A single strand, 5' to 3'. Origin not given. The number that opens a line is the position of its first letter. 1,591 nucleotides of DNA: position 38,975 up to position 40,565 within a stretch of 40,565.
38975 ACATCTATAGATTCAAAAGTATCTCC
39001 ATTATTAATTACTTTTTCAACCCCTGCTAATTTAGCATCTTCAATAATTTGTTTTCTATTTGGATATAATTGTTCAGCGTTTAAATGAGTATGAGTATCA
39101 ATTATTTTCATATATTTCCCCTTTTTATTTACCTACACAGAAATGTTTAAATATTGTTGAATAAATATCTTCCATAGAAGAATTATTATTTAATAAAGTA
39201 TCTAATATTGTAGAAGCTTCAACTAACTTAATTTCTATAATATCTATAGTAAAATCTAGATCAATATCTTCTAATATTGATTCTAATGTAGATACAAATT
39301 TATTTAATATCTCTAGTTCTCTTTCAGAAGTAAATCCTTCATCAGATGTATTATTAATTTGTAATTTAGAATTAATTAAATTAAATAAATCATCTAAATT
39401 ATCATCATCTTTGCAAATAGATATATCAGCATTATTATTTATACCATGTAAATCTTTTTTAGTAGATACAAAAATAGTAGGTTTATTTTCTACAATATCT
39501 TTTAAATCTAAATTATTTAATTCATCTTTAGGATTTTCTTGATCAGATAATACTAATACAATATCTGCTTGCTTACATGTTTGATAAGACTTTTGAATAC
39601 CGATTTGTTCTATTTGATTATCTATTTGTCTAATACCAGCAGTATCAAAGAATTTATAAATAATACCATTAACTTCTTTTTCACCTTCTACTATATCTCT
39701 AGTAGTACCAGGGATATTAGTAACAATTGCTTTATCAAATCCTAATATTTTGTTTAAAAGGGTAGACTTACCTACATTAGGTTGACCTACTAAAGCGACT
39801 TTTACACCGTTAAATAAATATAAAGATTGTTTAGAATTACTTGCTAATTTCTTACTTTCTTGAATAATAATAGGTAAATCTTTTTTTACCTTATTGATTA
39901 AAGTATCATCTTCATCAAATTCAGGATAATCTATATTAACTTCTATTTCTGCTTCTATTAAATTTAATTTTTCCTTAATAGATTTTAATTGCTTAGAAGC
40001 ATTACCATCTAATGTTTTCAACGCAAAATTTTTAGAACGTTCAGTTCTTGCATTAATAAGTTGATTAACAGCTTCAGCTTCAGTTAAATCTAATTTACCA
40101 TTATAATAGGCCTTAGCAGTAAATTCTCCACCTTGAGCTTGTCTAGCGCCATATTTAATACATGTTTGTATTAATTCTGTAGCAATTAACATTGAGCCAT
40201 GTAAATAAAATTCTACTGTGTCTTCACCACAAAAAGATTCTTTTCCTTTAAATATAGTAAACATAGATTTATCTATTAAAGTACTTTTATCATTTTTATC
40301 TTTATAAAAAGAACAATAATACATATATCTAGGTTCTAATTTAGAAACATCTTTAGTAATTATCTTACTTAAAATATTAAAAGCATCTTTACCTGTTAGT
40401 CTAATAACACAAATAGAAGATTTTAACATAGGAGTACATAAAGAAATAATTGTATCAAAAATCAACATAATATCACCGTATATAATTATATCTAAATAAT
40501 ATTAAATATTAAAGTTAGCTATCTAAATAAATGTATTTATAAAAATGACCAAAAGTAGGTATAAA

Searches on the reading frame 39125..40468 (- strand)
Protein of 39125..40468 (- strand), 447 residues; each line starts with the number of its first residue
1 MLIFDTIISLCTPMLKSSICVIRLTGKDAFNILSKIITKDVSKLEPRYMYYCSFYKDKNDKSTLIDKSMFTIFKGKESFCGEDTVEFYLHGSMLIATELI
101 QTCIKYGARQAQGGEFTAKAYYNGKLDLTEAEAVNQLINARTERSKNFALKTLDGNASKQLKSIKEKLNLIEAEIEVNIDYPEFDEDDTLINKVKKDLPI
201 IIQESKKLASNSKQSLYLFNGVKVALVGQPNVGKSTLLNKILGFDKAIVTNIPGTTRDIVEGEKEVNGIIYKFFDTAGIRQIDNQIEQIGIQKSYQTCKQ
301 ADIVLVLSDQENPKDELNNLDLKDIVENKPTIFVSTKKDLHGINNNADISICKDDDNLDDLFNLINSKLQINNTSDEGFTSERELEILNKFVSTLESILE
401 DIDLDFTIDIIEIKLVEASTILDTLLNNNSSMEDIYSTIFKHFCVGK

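Call 34: search_protein_families(library=pfam, proteins=[window:39125-40468:-], max_evalue=0.00001)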
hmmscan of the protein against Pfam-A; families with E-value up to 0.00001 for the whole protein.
window:39125-40468:- (447 aa): 5 families
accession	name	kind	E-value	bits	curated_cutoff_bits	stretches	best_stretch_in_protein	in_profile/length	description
PF12631.12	MnmE_helical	-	1e-33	117.7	40.1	1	128-444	1-211/211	MnmE helical domain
PF10396.14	TrmE_N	-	6.4e-32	110.7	29.8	1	6-125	1-117/117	GTP-binding protein TrmE N-terminus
PF01926.29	MMR_HSR1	-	2e-25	89.5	21.9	1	223-337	1-113/113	50S ribosome-binding GTPase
PF02421.24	FeoB_N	-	1.3e-12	47.9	27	1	223-318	2-96/156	Ferrous iron transport protein B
PF00350.29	Dynamin_N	-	3.1e-06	27.7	27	0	224-257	1-34/168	Dynamin family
